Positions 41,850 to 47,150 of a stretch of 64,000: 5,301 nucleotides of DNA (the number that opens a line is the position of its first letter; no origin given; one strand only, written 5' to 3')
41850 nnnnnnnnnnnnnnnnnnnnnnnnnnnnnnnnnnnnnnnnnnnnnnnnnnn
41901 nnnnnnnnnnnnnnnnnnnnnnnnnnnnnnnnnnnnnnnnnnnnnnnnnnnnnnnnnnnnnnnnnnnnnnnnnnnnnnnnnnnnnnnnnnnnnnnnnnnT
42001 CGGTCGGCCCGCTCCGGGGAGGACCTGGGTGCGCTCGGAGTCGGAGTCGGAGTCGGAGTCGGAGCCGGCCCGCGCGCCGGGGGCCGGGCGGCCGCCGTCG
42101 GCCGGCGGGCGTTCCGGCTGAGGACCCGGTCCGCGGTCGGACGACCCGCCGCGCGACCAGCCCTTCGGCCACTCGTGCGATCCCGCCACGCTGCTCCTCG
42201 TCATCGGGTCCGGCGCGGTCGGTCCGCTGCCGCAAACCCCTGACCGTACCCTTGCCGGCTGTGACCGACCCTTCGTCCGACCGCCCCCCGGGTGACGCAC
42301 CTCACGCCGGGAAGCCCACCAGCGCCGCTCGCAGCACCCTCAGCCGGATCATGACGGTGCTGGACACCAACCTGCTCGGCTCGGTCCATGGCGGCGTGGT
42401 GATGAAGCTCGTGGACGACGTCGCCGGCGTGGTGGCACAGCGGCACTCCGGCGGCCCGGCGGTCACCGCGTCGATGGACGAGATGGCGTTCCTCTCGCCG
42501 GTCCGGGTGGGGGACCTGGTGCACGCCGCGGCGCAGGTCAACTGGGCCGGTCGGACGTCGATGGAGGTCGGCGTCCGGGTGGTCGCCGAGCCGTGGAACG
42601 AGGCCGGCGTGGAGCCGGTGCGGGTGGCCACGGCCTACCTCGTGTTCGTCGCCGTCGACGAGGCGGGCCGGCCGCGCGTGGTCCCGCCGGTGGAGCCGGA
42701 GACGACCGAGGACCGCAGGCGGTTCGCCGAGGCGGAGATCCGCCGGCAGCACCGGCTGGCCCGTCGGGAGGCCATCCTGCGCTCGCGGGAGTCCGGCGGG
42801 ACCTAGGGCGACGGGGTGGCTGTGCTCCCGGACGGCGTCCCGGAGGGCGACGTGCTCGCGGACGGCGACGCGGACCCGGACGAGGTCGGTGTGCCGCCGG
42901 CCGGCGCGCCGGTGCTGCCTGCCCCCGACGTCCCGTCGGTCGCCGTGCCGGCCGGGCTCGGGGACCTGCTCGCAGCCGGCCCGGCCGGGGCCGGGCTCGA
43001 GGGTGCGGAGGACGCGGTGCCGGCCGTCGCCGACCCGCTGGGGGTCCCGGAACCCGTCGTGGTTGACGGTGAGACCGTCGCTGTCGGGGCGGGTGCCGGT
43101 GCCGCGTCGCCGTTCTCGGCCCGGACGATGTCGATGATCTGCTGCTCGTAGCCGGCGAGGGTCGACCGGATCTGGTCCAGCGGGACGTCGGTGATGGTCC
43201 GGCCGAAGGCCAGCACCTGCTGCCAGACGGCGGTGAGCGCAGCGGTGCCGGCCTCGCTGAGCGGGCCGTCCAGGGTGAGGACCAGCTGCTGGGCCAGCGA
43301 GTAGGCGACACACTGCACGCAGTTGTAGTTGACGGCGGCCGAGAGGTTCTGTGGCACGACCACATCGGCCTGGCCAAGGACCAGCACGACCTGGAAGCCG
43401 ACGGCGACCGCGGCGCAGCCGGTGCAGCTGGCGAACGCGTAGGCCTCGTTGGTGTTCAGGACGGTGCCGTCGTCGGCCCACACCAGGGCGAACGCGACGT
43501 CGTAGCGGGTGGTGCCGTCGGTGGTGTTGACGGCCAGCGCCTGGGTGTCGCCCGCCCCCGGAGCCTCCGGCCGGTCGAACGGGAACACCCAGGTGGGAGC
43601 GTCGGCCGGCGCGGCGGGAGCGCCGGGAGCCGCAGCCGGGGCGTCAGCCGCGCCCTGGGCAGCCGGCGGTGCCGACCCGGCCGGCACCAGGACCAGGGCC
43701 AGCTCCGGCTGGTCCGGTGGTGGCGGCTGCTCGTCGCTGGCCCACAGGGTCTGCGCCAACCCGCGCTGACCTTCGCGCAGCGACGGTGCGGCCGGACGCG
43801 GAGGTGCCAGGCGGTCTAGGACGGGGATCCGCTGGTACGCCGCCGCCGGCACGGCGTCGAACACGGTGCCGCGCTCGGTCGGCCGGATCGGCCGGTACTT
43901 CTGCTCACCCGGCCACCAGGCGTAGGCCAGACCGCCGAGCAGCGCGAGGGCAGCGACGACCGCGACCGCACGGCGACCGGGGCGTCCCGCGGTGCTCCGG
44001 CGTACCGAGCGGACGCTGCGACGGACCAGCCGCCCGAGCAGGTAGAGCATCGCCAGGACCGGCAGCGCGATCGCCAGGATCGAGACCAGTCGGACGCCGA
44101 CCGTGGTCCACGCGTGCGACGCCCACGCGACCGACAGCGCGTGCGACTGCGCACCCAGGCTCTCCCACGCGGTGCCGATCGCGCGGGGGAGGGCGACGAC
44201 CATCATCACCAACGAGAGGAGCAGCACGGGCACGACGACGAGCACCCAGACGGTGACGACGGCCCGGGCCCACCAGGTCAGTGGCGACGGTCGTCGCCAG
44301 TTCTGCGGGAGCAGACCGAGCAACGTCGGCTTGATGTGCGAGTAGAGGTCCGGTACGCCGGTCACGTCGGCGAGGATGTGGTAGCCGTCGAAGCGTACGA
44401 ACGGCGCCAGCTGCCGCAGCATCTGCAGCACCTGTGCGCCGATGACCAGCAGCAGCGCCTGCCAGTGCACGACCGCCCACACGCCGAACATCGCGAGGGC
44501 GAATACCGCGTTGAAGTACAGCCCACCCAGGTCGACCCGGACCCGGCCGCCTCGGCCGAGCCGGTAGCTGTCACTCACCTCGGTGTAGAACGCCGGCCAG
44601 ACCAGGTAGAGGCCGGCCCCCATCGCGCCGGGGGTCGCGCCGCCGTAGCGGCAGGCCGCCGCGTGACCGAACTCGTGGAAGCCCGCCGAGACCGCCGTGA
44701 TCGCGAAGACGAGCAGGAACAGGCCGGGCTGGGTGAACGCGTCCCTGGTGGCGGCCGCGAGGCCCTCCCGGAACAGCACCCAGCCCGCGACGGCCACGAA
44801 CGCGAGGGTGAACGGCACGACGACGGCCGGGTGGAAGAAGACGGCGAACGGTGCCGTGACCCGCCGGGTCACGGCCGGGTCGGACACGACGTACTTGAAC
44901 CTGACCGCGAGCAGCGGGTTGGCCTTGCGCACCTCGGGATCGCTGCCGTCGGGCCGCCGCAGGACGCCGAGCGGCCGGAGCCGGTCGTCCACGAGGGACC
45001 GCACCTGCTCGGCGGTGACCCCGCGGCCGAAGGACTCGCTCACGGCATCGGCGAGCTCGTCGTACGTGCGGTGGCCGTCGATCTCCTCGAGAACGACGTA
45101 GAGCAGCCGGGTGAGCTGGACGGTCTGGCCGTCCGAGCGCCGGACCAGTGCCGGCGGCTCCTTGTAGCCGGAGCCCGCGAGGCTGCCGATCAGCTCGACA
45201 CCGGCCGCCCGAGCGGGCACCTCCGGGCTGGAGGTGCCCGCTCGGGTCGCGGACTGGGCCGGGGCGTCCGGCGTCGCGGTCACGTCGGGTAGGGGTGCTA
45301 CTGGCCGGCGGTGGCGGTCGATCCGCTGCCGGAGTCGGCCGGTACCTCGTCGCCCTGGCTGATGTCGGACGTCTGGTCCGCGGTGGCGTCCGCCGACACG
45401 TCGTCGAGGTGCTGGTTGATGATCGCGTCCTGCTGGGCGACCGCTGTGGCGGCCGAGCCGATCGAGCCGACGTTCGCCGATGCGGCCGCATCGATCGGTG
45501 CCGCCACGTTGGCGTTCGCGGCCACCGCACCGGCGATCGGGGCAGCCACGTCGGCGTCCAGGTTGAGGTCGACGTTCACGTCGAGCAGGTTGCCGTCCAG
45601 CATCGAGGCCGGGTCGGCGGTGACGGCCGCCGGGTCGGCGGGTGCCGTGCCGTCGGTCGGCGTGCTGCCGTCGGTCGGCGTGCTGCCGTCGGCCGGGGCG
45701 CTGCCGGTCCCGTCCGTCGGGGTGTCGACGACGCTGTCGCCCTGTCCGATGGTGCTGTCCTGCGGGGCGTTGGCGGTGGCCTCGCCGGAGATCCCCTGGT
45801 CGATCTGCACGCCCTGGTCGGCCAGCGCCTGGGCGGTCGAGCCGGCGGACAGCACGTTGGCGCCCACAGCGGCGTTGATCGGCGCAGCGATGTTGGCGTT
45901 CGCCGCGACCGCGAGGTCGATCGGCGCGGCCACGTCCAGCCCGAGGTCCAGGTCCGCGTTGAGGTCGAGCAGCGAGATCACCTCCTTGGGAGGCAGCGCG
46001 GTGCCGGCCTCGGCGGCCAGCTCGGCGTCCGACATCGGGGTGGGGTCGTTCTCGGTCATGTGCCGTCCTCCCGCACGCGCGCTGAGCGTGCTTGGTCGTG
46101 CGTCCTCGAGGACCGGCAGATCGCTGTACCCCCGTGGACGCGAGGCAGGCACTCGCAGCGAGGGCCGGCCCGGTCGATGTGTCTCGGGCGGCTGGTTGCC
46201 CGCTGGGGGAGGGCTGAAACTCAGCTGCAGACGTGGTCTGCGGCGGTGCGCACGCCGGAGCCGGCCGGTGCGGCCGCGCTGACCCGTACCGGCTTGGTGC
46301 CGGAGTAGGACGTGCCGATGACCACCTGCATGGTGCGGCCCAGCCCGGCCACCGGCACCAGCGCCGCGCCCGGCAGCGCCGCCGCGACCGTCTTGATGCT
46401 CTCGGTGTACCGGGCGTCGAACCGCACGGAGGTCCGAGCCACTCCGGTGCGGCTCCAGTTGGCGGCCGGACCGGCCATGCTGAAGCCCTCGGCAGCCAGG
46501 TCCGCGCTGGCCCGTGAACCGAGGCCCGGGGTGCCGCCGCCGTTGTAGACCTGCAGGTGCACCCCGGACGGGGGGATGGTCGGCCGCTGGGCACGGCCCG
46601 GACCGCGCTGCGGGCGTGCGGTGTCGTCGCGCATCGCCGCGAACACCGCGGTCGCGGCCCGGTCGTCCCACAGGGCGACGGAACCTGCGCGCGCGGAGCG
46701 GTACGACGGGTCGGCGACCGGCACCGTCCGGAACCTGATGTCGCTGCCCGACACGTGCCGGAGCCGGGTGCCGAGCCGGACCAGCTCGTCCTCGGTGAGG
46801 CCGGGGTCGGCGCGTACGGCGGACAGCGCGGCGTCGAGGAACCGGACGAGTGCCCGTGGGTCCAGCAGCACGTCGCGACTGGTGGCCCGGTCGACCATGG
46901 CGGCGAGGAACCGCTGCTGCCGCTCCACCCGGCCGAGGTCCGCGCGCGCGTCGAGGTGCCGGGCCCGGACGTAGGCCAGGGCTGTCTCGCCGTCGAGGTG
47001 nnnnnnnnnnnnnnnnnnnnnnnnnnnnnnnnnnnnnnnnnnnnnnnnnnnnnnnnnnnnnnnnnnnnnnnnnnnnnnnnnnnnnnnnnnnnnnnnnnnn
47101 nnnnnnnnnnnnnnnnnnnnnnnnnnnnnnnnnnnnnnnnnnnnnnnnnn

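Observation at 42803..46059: Gene pair between two LCP ligase genes: PqqD-like/M50 intramembrane protease fusion plus an acidic tandem-repeat protein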

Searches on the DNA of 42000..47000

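Call 80: search_rna_families(source=window, start=42000, end=47000, threshold=evalue, max_evalue=1)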
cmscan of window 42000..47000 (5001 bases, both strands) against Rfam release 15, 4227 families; matches with E-value up to 1: 0.
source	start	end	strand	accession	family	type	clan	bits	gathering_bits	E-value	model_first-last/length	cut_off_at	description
